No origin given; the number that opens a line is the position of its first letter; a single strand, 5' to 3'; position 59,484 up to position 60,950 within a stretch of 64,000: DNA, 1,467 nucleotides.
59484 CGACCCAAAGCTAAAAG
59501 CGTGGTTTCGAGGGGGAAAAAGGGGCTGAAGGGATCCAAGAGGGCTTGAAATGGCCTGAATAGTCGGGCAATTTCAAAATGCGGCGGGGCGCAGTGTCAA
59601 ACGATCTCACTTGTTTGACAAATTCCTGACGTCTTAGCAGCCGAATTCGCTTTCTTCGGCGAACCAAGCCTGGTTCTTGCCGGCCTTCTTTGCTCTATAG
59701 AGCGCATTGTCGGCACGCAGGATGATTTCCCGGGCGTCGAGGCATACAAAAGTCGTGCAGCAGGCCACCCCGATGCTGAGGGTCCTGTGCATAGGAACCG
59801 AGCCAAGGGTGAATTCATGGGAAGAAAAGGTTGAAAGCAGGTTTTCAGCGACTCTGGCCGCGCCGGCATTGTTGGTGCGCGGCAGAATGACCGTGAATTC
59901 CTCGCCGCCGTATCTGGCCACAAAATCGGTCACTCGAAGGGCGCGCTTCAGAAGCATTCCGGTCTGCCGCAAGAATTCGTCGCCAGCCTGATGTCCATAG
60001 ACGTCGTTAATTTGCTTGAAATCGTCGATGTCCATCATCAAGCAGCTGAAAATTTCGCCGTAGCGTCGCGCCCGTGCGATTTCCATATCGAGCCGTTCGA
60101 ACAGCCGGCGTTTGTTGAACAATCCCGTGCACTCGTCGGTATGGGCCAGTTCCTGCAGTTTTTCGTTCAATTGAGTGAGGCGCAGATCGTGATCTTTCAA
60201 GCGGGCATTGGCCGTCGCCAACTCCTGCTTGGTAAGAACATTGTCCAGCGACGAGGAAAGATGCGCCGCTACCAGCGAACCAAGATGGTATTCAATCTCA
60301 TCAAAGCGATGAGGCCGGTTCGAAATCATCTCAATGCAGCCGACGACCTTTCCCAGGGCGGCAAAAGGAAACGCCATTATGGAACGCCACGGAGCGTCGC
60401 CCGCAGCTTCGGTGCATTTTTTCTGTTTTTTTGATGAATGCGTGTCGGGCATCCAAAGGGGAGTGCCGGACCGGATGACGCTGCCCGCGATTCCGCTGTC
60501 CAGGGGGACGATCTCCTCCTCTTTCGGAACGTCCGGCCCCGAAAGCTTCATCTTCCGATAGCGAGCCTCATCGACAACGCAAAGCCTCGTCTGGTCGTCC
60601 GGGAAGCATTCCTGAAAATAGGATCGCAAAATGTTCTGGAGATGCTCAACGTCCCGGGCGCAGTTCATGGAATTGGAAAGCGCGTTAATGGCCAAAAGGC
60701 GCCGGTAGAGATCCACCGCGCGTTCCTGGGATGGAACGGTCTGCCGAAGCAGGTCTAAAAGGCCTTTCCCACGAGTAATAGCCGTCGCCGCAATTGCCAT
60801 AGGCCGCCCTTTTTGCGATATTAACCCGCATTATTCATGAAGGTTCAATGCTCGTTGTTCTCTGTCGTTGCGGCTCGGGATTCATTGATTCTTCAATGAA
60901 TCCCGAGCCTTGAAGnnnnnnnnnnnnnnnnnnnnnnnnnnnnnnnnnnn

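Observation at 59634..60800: Active-looking GAF-GGDEF cyclase inserted between flgE and the fliL promoter, apparently co-transcribed with the hook genes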

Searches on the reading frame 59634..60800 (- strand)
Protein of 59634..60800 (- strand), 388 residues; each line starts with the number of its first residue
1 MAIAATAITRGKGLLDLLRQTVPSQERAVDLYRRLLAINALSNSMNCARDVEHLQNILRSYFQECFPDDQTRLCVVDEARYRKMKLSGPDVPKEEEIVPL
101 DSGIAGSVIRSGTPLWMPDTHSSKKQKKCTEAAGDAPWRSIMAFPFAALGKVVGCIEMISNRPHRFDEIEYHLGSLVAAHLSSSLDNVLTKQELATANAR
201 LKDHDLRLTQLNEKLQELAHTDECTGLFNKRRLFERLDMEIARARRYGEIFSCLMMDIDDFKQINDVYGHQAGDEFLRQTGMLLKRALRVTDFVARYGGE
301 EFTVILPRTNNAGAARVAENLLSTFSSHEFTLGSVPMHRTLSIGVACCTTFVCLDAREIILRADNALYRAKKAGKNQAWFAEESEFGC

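Call 4: search_protein_families(library=pfam, proteins=[window:59634-60800:-], max_evalue=0.01)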
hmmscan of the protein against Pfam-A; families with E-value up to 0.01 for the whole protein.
window:59634-60800:- (388 aa): 3 families
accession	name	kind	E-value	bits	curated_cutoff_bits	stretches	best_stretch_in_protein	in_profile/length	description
PF00990.26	GGDEF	-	1.6e-44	152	23.8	1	219-377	1-161/161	Diguanylate cyclase, GGDEF domain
PF13185.12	GAF_2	-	2e-12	47.9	28.6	1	77-185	29-135/136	GAF domain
PF01590.32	GAF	-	0.00012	23.1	22.4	1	95-184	47-132/133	GAF domain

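Call 6: find_homologous_proteins(query=window:59634-60800:-, max_evalue=1e-10)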
Query window:59634-60800:- (388 aa): 5893 proteins with E <= 1e-10 among 8000 candidates; the best 120 are listed.
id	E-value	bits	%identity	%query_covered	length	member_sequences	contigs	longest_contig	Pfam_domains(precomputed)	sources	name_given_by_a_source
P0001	7.3e-260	879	100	100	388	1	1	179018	PF13185.13,PF00990.27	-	-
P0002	1.5e-219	747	84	100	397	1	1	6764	PF13185.13,PF01590.33,PF00990.27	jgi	jgi:diguanylate cyclase (GGDEF)-like protein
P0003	7.0e-219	744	83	100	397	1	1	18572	PF13185.13,PF01590.33,PF00990.27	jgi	jgi:diguanylate cyclase (GGDEF)-like protein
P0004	9.5e-216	734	82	99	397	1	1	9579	PF13185.13,PF01590.33,PF00990.27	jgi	jgi:diguanylate cyclase (GGDEF)-like protein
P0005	3.6e-213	726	82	100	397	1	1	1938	PF13185.13,PF00990.27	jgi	jgi:diguanylate cyclase (GGDEF)-like protein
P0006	3.0e-212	723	82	100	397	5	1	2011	PF13185.13,PF01590.33,PF00990.27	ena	-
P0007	5.6e-212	722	82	100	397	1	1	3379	PF13185.13,PF01590.33,PF00990.27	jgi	jgi:diguanylate cyclase (GGDEF)-like protein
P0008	3.2e-211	719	81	100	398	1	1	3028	PF13185.13,PF01590.33,PF00990.27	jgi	jgi:diguanylate cyclase (GGDEF)-like protein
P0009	5.9e-204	695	79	99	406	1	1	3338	PF13185.13,PF01590.33,PF00990.27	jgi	jgi:diguanylate cyclase (GGDEF)-like protein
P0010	7.5e-203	692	78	100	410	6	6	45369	PF13185.13,PF01590.33,PF00990.27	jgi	jgi:diguanylate cyclase (GGDEF)-like protein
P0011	1.5e-201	687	78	99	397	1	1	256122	PF13185.13,PF00990.27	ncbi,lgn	-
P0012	1.8e-199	681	78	100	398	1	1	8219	PF13185.13,PF01590.33,PF00990.27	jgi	jgi:diguanylate cyclase (GGDEF)-like protein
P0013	4.1e-199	679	77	99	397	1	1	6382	PF13185.13,PF01590.33,PF00990.27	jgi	jgi:diguanylate cyclase (GGDEF)-like protein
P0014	9.8e-199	678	78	100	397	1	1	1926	PF13185.13,PF01590.33,PF00990.27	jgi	jgi:diguanylate cyclase (GGDEF)-like protein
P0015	1.1e-192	658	80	95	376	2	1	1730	PF13185.13,PF00990.27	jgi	jgi:diguanylate cyclase (GGDEF)-like protein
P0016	4.2e-186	637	73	99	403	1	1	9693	PF13185.13,PF00990.27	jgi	jgi:diguanylate cyclase (GGDEF)-like protein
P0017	9.6e-183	625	71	99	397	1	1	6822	PF13185.13,PF00990.27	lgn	-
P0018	1.4e-181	622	72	99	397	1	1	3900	PF13185.13,PF00990.27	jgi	jgi:diguanylate cyclase (GGDEF)-like protein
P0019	1.0e-180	619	70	99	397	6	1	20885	PF13185.13,PF01590.33,PF00990.27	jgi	jgi:diguanylate cyclase (GGDEF)-like protein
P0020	1.0e-180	619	71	99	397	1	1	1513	PF13185.13,PF00990.27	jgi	jgi:diguanylate cyclase (GGDEF)-like protein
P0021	7.5e-179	613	70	99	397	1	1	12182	PF13185.13,PF00990.27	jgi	jgi:diguanylate cyclase (GGDEF)-like protein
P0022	1.5e-177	608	70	98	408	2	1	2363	PF13185.13,PF00990.27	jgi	-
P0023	3.8e-177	607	70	99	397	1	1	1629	PF13185.13,PF00990.27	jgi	jgi:diguanylate cyclase (GGDEF)-like protein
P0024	1.2e-176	605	70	99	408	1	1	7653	PF13185.13,PF00990.27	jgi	jgi:diguanylate cyclase (GGDEF)-like protein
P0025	1.7e-176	605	69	99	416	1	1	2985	PF13185.13,PF01590.33,PF00990.27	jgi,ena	jgi:diguanylate cyclase (GGDEF)-like protein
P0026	6.1e-176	603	76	88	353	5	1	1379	PF13185.13,PF00990.27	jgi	jgi:diguanylate cyclase (GGDEF)-like protein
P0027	5.4e-174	597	69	99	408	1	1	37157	PF13185.13,PF00990.27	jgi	jgi:diguanylate cyclase (GGDEF)-like protein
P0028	5.2e-173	593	68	99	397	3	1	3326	PF13185.13,PF00990.27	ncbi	-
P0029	5.2e-173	593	69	99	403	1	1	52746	PF13185.13,PF00990.27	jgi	jgi:diguanylate cyclase (GGDEF)-like protein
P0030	6.4e-173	593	69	99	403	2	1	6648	PF13185.13,PF00990.27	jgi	jgi:diguanylate cyclase (GGDEF)-like protein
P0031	9.2e-173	593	69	99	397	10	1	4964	PF13185.13,PF01590.33,PF00990.27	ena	-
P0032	7.3e-172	590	68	99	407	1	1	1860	PF13185.13,PF00990.27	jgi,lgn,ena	-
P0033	1.6e-171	589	68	99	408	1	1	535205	PF13185.13,PF00990.27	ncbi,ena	-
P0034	3.8e-171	587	67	99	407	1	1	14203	PF13185.13,PF00990.27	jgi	jgi:diguanylate cyclase (GGDEF)-like protein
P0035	4.8e-171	587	68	99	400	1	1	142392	PF13185.13,PF00990.27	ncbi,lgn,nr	ncbi:MAG: GGDEF domain-containing protein [Acidobacteria bacterium]|nr:GGDEF domain-containing prote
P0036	5.4e-171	587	66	99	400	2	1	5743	PF13185.13,PF00990.27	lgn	-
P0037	6.7e-171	587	69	99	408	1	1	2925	PF13185.13,PF00990.27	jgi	jgi:diguanylate cyclase (GGDEF)-like protein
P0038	1.1e-170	586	68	99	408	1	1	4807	PF13185.13,PF00990.27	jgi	jgi:diguanylate cyclase (GGDEF)-like protein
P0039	1.7e-170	585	68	100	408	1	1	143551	PF13185.13,PF00990.27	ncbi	-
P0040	2.0e-170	585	68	99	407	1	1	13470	PF00990.27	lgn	-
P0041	6.7e-170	583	66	99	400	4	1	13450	PF13185.13,PF01590.33,PF00990.27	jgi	jgi:diguanylate cyclase (GGDEF)-like protein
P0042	7.2e-170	583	67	99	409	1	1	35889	PF13185.13,PF00990.27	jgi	jgi:diguanylate cyclase (GGDEF)-like protein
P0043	1.2e-169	582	66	99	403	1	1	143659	PF13185.13,PF00990.27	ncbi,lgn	-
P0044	1.5e-168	579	68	99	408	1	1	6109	PF13185.13,PF13492.13,PF00990.27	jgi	jgi:diguanylate cyclase (GGDEF)-like protein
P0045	2.0e-168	578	66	99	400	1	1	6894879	PF13185.13,PF00990.27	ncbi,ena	-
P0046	3.5e-168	578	68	99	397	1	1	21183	PF13185.13,PF01590.33,PF00990.27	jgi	jgi:diguanylate cyclase (GGDEF)-like protein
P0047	4.6e-168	577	66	99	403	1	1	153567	PF13185.13,PF00990.27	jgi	jgi:diguanylate cyclase (GGDEF)-like protein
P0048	8.6e-168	576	67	99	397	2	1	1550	PF13185.13,PF01590.33,PF00990.27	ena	-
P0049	1.4e-167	576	68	99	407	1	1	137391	PF13185.13,PF00990.27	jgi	jgi:diguanylate cyclase (GGDEF)-like protein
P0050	1.6e-167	575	66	99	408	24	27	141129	PF13185.13,PF00990.27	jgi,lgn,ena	jgi:diguanylate cyclase (GGDEF)-like protein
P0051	2.0e-167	575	66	99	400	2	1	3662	PF13185.13,PF00990.27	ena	-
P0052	2.9e-167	575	66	99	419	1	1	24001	PF13185.13,PF00990.27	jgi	jgi:diguanylate cyclase (GGDEF)-like protein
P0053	5.5e-166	570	66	98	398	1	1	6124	PF13185.13,PF00990.27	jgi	jgi:diguanylate cyclase (GGDEF)-like protein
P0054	1.1e-165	569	65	99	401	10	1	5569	PF13185.13,PF13492.13,PF00990.27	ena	-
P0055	8.4e-165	566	64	99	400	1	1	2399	PF13185.13,PF00990.27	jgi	jgi:diguanylate cyclase (GGDEF)-like protein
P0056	1.4e-164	566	66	99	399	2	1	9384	PF13185.13,PF00990.27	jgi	jgi:diguanylate cyclase (GGDEF)-like protein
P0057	1.6e-164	566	65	99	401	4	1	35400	PF13185.13,PF00990.27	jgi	jgi:diguanylate cyclase (GGDEF)-like protein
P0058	3.0e-164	565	66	99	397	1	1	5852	PF13185.13,PF00990.27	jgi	-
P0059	4.1e-164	564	66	99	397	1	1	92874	PF13185.13,PF00990.27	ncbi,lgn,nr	ncbi:MAG: GGDEF domain-containing protein [Acidobacteria bacterium]|nr:GGDEF domain-containing prote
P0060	3.7e-163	561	64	99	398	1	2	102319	PF13185.13,PF00990.27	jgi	jgi:diguanylate cyclase (GGDEF)-like protein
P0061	5.1e-163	561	64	99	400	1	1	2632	PF13185.13,PF00990.27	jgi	jgi:diguanylate cyclase (GGDEF)-like protein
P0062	1.1e-162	559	67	99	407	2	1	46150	PF00990.27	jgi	jgi:diguanylate cyclase (GGDEF)-like protein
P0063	1.8e-162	559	63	99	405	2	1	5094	PF13185.13,PF01590.33,PF00990.27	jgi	-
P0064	2.5e-162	558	66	99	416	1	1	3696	PF13185.13,PF01590.33,PF00990.27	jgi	jgi:diguanylate cyclase (GGDEF)-like protein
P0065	5.0e-162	557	65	99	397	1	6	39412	PF13185.13,PF00990.27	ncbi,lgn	-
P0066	7.3e-162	557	66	99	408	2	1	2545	PF13185.13,PF00990.27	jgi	-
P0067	7.4e-162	557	65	99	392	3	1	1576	PF13185.13,PF00990.27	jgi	jgi:diguanylate cyclase (GGDEF)-like protein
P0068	8.9e-162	556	66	99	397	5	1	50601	PF13185.13,PF00990.27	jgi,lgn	jgi:diguanylate cyclase (GGDEF)-like protein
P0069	8.9e-162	556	65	99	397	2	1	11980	PF13185.13,PF00990.27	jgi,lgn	jgi:diguanylate cyclase (GGDEF)-like protein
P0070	1.4e-161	556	64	99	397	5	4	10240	PF13185.13,PF01590.33,PF00990.27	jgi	jgi:diguanylate cyclase (GGDEF)-like protein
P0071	2.4e-161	555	64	99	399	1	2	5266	PF13185.13,PF00990.27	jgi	jgi:diguanylate cyclase (GGDEF)-like protein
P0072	2.4e-161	555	63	99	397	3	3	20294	PF13185.13,PF00990.27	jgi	jgi:diguanylate cyclase (GGDEF)-like protein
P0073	2.6e-161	555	64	100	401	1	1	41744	PF13185.13,PF00990.27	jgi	jgi:diguanylate cyclase (GGDEF)-like protein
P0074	2.7e-161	555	66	99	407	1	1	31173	PF13185.13,PF00990.27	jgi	jgi:diguanylate cyclase (GGDEF)-like protein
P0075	3.0e-161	555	64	99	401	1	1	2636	PF13185.13,PF00990.27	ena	-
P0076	3.6e-161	554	67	99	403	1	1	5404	PF13185.13,PF00990.27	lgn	-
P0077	4.1e-161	554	66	99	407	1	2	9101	PF13185.13,PF00990.27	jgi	jgi:diguanylate cyclase (GGDEF)-like protein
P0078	5.4e-161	554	65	99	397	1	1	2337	PF13185.13,PF00990.27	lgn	-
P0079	7.3e-161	553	71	88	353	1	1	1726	PF13185.13,PF00990.27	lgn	-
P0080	1.3e-160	553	64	99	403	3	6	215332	PF13185.13,PF00990.27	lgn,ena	-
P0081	2.0e-160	552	64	100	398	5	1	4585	PF13185.13,PF00990.27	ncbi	-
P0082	2.0e-160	552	65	99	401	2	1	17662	PF13185.13,PF00990.27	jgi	-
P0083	5.1e-160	551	66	99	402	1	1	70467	PF13185.13,PF00990.27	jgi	jgi:diguanylate cyclase (GGDEF)-like protein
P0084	5.9e-160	550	66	99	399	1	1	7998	PF13185.13,PF00990.27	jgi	jgi:diguanylate cyclase (GGDEF)-like protein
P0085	2.9e-159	548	65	99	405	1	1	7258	PF13185.13,PF00990.27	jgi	jgi:diguanylate cyclase (GGDEF)-like protein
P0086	6.9e-159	547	65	99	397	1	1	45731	PF13185.13,PF00990.27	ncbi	-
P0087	1.3e-158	546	64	99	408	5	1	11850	PF13185.13,PF00990.27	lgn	-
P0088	2.1e-158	545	65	99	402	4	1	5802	PF13185.13,PF00990.27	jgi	jgi:diguanylate cyclase (GGDEF)-like protein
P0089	2.7e-158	545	64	99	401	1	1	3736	PF13185.13,PF00990.27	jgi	jgi:diguanylate cyclase (GGDEF)-like protein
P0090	2.7e-158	545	62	99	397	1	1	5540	PF13185.13,PF00990.27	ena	-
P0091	3.6e-158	545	63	99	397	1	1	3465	PF13185.13,PF00990.27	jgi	-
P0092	3.7e-158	545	63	99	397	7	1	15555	PF13185.13,PF01590.33,PF00990.27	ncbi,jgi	jgi:diguanylate cyclase (GGDEF)-like protein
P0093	6.2e-158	544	63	99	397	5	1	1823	PF13185.13,PF01590.33,PF00990.27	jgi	jgi:diguanylate cyclase (GGDEF)-like protein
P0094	1.9e-157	542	63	100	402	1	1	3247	PF13185.13,PF00990.27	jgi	jgi:diguanylate cyclase (GGDEF)-like protein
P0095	2.0e-157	542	65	99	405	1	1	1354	PF13185.13,PF00990.27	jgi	jgi:diguanylate cyclase (GGDEF)-like protein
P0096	2.2e-157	542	63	99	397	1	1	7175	PF13185.13,PF00990.27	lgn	-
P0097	2.3e-157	542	63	99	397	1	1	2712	PF13185.13,PF00990.27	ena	-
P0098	2.4e-157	542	64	99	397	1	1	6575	PF13185.13,PF01590.33,PF00990.27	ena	-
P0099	2.9e-157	542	65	99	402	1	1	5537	PF13185.13,PF00990.27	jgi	jgi:diguanylate cyclase (GGDEF)-like protein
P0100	4.1e-156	538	63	99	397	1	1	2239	PF13185.13,PF00990.27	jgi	-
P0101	4.5e-156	538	62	99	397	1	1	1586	PF13185.13,PF00990.27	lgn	-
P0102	1.4e-155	536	63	99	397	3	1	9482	PF13185.13,PF00990.27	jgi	jgi:diguanylate cyclase (GGDEF)-like protein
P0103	6.4e-155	534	63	99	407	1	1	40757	PF00990.27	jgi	jgi:diguanylate cyclase (GGDEF)-like protein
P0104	6.8e-155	534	61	99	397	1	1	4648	PF13185.13,PF01590.33,PF00990.27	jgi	jgi:diguanylate cyclase (GGDEF)-like protein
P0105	7.3e-155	534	63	100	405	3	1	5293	PF13185.13,PF01590.33,PF00990.27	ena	-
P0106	7.2e-154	530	63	99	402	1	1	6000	PF13185.13,PF00990.27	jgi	jgi:diguanylate cyclase (GGDEF)-like protein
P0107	1.1e-153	530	64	99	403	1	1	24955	PF13185.13,PF00990.27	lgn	-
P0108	4.0e-153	528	61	99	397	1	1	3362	PF13185.13,PF00990.27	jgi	jgi:diguanylate cyclase (GGDEF)-like protein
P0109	6.2e-153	527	61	99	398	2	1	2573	PF13185.13,PF00990.27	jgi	-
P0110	1.1e-151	523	62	99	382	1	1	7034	PF13185.13,PF01590.33,PF00990.27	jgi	jgi:diguanylate cyclase (GGDEF)-like protein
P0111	6.9e-151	521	61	99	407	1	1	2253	PF13185.13,PF00990.27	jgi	jgi:diguanylate cyclase (GGDEF)-like protein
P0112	9.8e-151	520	60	99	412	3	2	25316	PF13185.13,PF01590.33,PF00990.27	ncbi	-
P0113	2.1e-150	519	62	99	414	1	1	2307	PF13185.13,PF00990.27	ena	-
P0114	4.9e-150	518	62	100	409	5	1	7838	PF13185.13,PF00990.27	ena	-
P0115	1.2e-149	517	60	99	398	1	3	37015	PF13185.13,PF00990.27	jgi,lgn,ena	jgi:diguanylate cyclase (GGDEF)-like protein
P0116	5.4e-149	514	60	100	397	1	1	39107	PF13185.13,PF01590.33,PF00990.27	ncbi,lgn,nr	ncbi:MAG: GGDEF domain-containing protein [Acidobacteria bacterium]|nr:GGDEF domain-containing prote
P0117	9.3e-149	514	60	98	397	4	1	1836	PF13185.13,PF00990.27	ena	-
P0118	2.6e-148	512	61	99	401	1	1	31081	PF13185.13,PF00990.27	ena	-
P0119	3.1e-147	509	61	99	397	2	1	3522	PF13185.13,PF00990.27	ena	-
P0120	6.9e-147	507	62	99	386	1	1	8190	PF13185.13,PF01590.33,PF00990.27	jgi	jgi:diguanylate cyclase (GGDEF)-like protein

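Call 8: find_related_loci(query=window:59634-60800:-, collection=genome_contigs, flank=6000)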
Query window:59634-60800:- (388 aa) in genome_contigs; peptide patterns used: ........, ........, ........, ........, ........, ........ (x = any residue, [..] = any of these).
600 stretches matched a pattern (row limit reached: there are more); 590 encode a relative of the query (tblastn E <= 1e-3); the best 80 are kept; 80 distinct loci.
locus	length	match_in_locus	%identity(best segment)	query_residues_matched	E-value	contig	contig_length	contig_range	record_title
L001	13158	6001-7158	68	1-386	0e+0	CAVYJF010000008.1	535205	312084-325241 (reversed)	MAG: uncultured Acidobacteriota bacterium isolate MFD01476.bin.2.38 genome assembly, contig: contig_16383, whole genome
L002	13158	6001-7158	65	1-386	9e-170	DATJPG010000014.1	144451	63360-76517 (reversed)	MAG TPA_asm: Acidobacteriota bacterium isolate SMAG_U14907 k141_1979779, whole genome shotgun sequence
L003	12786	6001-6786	33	89-372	4e-40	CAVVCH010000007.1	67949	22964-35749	MAG: uncultured delta proteobacterium isolate MFD02809.bin.1.206 genome assembly, contig: contig_128386, whole genome sh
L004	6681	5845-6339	48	212-377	1e-38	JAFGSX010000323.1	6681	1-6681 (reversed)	MAG: Deltaproteobacteria bacterium isolate Zod_Metabat.937 k87_7976122, whole genome shotgun sequence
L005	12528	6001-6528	44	207-381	5e-38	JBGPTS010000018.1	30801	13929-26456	MAG: Candidatus Binatia bacterium isolate OBJ1_062018_110_62 k141_2286566_length_30801_cov_14.6448, whole genome shotgun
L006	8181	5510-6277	35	103-376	2e-37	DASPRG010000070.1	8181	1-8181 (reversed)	MAG TPA_asm: Thermodesulfovibrionales bacterium isolate SMAG_U12219 k141_1284079, whole genome shotgun sequence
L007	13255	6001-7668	37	153-383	2e-36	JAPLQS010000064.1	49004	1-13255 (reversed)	MAG: Nitrosospira sp. isolate LacPavin_0818_WC40_MAG_55_48 LacPavin_0818_WC40_scaffold_847302, whole genome shotgun sequ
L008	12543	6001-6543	40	196-384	6e-36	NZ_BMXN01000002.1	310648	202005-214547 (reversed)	Vreelandella hamiltonii strain KCTC 22154 sequence02, whole genome shotgun sequence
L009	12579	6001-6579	43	182-377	2e-35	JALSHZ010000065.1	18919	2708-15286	MAG: Gammaproteobacteria bacterium isolate 354-166_metabat2_scaf2bin.003 354-166_scaffold_2839_c1, whole genome shotgun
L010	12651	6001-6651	38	166-380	2e-35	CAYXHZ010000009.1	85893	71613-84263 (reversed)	MAG TPA_asm: uncultured Clostridia bacterium isolate SRP220891_co1_155 genome assembly, contig: NODE_455_length_85893_co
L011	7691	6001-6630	38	166-377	6e-35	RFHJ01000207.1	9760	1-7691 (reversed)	MAG: Gammaproteobacteria bacterium isolate J047 k99_770176, whole genome shotgun sequence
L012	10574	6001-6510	44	208-377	9e-35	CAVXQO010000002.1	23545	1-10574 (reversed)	MAG: uncultured Solirubrobacterales bacterium isolate MFD00822.bin.2.104 genome assembly, contig: contig_127337, whole g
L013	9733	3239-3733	44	214-383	7e-35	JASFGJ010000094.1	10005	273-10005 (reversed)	MAG: Desulfobacteraceae bacterium isolate D0606U02metaG_Bin_662 D0606U02metaG_FD_scaffold_880_c1, whole genome shotgun s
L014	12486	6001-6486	43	216-381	8e-35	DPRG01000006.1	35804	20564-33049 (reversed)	MAG TPA_asm: Thermotogae bacterium isolate UBA12178 contig_2985, whole genome shotgun sequence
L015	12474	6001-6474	43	215-377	1e-34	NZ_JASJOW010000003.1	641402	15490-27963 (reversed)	MAG: Sulfuricurvum sp. isolate MAG_142 NODE_2_length_641402_cov_88.431420, whole genome shotgun sequence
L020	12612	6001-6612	36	175-376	3e-34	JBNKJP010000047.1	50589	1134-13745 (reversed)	MAG: Candidatus Thiodiazotropha sp. isolate H2.bin.18.orig k141_501233, whole genome shotgun sequence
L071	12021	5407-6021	35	175-377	3e-30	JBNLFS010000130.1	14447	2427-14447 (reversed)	MAG: Candidatus Thiodiazotropha sp. isolate C1.bin.37.orig k141_1808630, whole genome shotgun sequence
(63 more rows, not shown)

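Call 11: find_encoding_contigs(protein=P0045, flank=6000, max_places=2)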
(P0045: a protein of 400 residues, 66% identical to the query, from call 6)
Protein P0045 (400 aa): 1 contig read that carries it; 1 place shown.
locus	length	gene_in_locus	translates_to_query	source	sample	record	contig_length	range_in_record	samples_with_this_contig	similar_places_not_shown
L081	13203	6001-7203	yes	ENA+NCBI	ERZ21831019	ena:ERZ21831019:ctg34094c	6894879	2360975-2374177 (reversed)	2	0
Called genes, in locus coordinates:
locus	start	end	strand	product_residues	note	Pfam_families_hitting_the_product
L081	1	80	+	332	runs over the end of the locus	PF03448:MgtE_N (faint), PF14842:FliG_N, PF14841:FliG_M, PF14842:FliG_N (weak), PF01706:FliG_C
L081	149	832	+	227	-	PF02108:FliH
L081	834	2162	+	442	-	PF00006:ATP-synt_ab, PF00005:ABC_tran (faint), PF18269:T3SS_ATPase_C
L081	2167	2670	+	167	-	PF02050:FliJ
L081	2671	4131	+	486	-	PF02120:Flg_hook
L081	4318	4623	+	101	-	PF03963:FlgD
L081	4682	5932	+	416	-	PF00460:Flg_bb_rod (weak), PF22692:LlgE_F_G_D1, PF07559:FlgE_D2, PF06429:Flg_bbr_C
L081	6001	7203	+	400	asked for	PF13185:GAF_2 (weak), PF00990:GGDEF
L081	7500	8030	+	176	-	PF03748:FliL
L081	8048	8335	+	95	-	PF01052:FliMN_C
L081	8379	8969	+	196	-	PF04347:FliO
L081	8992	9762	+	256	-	PF00813:FliP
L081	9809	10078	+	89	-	PF01313:Bac_export_3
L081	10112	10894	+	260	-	PF01311:Bac_export_1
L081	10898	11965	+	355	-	PF01312:Bac_export_2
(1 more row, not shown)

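Call 12: find_encoding_contigs(protein=P0011, flank=6000, max_places=2)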
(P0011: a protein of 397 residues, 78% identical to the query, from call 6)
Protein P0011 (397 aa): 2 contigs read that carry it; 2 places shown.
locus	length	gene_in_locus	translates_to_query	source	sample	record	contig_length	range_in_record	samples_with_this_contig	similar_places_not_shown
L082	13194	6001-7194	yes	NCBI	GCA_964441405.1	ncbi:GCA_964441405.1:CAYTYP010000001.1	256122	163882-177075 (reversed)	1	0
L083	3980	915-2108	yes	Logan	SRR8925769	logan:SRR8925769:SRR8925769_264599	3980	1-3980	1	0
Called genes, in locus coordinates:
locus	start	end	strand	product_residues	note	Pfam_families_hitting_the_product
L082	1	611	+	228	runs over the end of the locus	PF02108:FliH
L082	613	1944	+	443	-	PF02874:ATP-synt_ab_N (weak), PF00006:ATP-synt_ab, PF00005:ABC_tran (weak), PF18269:T3SS_ATPase_C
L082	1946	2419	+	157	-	PF02050:FliJ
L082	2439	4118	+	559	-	PF02120:Flg_hook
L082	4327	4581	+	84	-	PF03963:FlgD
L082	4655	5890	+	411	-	PF00460:Flg_bb_rod (weak), PF22692:LlgE_F_G_D1, PF07559:FlgE_D2, PF06429:Flg_bbr_C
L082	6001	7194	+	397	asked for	PF13185:GAF_2, PF00990:GGDEF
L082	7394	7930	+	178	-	PF03748:FliL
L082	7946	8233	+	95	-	PF01052:FliMN_C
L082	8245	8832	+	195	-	PF04347:FliO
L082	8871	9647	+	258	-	PF00813:FliP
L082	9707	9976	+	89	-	PF01313:Bac_export_3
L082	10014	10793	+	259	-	PF01311:Bac_export_1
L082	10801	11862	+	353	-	PF01312:Bac_export_2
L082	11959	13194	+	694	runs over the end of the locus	PF00771:FHIPEP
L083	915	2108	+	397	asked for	PF13185:GAF_2, PF00990:GGDEF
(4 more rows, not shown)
